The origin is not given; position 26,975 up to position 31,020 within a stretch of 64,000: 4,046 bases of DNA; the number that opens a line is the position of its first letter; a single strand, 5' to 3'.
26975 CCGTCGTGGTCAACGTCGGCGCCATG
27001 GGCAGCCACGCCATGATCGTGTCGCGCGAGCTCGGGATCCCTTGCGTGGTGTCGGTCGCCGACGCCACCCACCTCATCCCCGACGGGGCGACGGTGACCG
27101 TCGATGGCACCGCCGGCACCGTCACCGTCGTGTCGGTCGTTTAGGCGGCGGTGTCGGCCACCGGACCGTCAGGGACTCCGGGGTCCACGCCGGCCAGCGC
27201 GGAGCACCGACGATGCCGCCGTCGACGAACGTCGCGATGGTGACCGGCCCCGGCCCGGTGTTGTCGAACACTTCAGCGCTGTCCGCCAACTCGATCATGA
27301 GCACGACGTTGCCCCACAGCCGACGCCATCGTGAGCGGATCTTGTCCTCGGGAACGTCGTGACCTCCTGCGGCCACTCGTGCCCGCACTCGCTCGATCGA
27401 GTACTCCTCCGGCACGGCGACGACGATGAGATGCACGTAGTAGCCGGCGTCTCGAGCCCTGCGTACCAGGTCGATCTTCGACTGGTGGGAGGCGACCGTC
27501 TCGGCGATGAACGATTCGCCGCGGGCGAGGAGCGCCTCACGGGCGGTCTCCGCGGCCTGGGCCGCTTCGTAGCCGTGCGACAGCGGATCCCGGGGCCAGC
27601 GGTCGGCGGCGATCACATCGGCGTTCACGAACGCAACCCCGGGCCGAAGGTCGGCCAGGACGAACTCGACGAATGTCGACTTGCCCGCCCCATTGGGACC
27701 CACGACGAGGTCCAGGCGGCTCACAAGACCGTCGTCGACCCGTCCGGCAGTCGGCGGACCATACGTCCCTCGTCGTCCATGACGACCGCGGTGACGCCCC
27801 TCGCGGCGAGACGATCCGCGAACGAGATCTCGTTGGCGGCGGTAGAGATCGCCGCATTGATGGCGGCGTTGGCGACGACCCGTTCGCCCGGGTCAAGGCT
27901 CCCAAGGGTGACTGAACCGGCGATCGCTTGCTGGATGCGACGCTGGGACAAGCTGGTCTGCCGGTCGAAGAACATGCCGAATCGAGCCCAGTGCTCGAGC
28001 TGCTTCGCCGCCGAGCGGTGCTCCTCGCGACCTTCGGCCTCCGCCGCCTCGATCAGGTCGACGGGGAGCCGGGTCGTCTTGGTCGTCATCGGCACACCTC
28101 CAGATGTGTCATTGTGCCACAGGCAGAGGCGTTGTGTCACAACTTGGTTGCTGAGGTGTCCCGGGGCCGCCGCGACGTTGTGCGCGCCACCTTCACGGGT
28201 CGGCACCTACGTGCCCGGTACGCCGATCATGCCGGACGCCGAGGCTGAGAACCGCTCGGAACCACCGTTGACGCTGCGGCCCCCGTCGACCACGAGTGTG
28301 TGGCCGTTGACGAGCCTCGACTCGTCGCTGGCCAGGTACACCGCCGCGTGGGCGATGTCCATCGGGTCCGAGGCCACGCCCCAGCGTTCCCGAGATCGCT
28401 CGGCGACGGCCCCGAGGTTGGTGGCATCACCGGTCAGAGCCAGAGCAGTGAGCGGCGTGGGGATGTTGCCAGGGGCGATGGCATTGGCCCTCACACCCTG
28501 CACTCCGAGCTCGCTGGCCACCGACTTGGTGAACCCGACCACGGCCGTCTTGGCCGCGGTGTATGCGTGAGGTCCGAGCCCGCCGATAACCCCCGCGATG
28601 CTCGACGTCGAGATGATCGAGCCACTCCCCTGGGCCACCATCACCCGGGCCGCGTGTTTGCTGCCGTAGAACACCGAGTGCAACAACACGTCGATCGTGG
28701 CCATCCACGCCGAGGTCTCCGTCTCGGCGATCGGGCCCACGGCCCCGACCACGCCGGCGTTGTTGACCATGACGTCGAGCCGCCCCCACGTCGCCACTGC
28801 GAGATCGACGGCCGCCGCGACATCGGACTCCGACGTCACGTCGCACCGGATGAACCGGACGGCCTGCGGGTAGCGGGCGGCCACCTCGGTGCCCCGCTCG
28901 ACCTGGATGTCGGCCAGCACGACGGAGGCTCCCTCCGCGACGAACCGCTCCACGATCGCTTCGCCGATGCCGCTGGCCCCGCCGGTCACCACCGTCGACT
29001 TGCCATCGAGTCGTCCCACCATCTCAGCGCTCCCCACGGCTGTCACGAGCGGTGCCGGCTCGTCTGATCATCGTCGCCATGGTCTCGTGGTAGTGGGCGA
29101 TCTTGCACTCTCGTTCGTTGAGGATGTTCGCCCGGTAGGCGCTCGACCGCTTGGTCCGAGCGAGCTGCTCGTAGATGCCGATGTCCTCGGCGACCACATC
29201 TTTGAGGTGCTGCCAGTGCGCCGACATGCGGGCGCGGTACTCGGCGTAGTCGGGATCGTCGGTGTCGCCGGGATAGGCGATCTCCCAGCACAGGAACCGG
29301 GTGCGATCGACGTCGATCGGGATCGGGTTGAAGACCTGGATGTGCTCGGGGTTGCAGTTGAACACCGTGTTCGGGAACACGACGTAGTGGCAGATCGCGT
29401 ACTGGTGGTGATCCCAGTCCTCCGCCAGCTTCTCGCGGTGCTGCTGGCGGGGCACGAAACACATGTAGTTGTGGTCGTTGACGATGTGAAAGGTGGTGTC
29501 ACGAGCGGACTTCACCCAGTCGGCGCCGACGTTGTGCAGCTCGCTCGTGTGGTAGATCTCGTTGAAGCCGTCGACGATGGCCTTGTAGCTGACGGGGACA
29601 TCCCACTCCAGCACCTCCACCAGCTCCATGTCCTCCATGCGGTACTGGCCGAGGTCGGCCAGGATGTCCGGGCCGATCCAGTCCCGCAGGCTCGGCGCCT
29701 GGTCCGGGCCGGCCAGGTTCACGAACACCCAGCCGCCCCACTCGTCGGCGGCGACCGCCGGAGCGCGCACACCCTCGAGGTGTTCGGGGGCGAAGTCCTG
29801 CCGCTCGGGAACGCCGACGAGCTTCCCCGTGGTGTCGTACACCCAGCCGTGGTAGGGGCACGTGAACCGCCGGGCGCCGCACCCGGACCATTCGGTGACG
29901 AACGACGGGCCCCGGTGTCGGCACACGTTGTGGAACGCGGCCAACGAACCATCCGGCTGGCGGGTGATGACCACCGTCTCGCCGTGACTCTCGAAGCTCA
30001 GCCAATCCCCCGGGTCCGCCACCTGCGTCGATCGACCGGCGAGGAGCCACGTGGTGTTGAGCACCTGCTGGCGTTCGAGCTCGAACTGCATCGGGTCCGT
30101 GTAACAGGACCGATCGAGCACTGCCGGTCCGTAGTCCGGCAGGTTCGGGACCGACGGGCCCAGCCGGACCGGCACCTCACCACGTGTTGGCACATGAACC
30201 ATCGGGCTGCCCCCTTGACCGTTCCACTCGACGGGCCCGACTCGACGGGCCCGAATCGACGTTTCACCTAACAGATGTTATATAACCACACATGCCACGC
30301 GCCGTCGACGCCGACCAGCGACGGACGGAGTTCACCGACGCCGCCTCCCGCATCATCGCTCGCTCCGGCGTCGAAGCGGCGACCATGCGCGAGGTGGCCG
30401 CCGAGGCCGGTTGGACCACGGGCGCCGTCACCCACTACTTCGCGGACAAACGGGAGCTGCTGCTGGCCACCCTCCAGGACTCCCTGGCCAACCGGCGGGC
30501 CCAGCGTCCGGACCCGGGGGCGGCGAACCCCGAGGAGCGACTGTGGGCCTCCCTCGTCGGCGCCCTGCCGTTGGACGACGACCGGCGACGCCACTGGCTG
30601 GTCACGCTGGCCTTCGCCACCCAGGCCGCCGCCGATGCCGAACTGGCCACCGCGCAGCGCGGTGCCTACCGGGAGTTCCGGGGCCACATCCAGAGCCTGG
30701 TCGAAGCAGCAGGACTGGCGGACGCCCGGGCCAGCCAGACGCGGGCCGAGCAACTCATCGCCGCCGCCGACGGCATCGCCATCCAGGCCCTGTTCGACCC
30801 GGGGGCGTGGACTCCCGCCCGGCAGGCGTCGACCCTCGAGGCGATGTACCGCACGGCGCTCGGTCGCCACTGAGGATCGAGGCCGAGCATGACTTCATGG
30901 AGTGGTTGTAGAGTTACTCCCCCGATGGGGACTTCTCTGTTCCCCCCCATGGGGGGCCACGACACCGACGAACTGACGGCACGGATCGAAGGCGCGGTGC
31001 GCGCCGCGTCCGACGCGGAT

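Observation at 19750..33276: Three phosphohistidine swivel-domain proteins with no recognisable ATP-grasp domain, each next to a Rieske oxygenase and a TetR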

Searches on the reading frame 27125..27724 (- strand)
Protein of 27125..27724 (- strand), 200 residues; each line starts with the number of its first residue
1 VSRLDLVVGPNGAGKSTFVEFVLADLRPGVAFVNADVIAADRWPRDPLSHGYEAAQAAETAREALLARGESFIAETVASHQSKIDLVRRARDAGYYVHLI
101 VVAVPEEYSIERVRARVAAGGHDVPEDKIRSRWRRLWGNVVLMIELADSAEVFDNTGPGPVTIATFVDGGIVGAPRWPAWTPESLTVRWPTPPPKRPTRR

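Call 89: search_protein_families(library=pfam, max_evalue=0.01, proteins=[window:27125-27724:-])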
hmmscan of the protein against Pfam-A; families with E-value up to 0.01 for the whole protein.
window:27125-27724:- (200 aa): 3 families
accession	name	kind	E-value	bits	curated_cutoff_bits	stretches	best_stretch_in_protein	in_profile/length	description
PF13671.12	AAA_33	-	9.3e-14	52.4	27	1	6-130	3-134/143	AAA domain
PF06414.18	Zeta_toxin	-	6.6e-12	45.7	22.3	1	53-130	79-160/199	Zeta toxin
PF13191.12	AAA_16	-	0.0024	18.8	32.6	1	6-78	28-103/167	AAA ATPase domain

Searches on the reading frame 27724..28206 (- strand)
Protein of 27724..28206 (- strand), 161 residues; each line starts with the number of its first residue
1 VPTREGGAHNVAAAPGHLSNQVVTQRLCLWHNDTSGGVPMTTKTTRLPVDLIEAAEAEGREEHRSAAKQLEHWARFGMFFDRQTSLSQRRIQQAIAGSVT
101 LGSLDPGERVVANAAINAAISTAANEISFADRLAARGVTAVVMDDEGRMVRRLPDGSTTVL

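Call 89: search_protein_families(library=pfam, max_evalue=0.01, proteins=[window:27724-28206:-])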
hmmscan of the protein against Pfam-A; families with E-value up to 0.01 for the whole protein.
window:27724-28206:- (161 aa): 1 family
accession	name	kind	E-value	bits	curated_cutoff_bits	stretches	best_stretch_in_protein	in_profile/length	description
PF11903.14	ParD_like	-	5.6e-11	42.7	23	1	45-96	4-55/73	ParD-like antitoxin of type II bacterial toxin-antitoxin system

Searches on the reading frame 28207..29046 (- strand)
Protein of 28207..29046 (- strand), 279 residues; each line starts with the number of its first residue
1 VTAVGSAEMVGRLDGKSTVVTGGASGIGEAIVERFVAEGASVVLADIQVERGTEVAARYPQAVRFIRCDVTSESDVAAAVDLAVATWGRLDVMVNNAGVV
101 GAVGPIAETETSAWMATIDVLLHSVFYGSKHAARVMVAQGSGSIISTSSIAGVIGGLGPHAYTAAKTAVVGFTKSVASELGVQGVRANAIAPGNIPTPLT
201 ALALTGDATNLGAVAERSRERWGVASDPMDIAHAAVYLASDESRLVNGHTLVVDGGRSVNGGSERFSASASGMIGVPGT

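Call 8: search_protein_families(library=pfam, max_evalue=0.01, proteins=[window:28207-29046:-])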
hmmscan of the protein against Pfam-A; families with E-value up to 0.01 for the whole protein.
window:28207-29046:- (279 aa): 5 families
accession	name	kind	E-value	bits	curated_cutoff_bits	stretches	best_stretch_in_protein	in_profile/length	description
PF13561.12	adh_short_C2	-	1.5e-59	201.9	27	1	24-256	3-234/236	Enoyl-(Acyl carrier protein) reductase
PF00106.31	adh_short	-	1.8e-51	174.8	26.6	1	17-201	2-188/195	short chain dehydrogenase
PF08659.16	KR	-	2.8e-10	40.8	22.6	1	18-178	3-165/180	KR domain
PF01370.27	Epimerase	-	4.3e-05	23.5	20.9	1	19-145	2-119/240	NAD dependent epimerase/dehydratase family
PF01073.25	3Beta_HSD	-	0.00018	21.1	22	1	19-82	1-66/280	3-beta hydroxysteroid dehydrogenase/isomerase family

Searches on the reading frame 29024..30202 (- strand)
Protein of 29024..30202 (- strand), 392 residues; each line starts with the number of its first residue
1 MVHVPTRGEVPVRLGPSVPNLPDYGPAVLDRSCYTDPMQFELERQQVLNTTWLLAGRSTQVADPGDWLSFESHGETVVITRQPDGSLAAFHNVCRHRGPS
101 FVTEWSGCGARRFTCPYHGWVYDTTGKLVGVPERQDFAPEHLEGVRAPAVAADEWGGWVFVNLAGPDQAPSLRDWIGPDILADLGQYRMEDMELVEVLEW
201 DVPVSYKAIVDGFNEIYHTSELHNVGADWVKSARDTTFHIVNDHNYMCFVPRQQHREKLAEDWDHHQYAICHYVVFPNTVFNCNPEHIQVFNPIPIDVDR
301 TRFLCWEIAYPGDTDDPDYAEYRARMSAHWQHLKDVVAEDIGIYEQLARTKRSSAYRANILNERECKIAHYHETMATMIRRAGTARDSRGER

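Call 8: search_protein_families(library=pfam, max_evalue=0.01, proteins=[window:29024-30202:-])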
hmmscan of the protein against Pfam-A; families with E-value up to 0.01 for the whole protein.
window:29024-30202:- (392 aa): 2 families
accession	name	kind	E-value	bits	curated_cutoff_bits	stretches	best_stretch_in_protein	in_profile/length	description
PF00848.25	Ring_hydroxyl_A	-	1.4e-21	77.8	24.9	1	191-379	3-206/208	Ring hydroxylating alpha subunit (catalytic domain)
PF00355.32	Rieske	-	4.2e-17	62.3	20.3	1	52-136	2-83/88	Rieske [2Fe-2S] domain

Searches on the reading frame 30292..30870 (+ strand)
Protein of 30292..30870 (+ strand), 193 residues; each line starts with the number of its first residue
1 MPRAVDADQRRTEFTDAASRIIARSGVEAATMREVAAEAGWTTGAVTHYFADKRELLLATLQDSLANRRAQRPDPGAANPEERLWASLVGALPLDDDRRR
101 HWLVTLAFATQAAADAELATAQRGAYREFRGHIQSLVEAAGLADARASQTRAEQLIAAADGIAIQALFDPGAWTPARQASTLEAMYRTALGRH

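Call 8: search_protein_families(library=pfam, max_evalue=0.01, proteins=[window:30292-30870:+])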
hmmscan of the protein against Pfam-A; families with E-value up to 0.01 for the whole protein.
window:30292-30870:+ (193 aa): 3 families
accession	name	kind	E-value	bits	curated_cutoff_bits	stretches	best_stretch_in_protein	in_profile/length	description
PF13977.11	TetR_C_6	-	4e-16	59.7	27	1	80-187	1-111/115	BetI-type transcriptional repressor, C-terminal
PF00440.29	TetR_N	-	2.2e-12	47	24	1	15-59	2-46/47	Bacterial regulatory proteins, tetR family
PF17940.6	TetR_C_31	-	4.3e-09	36.9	27.4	1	82-187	4-102/107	Tetracyclin repressor-like, C-terminal domain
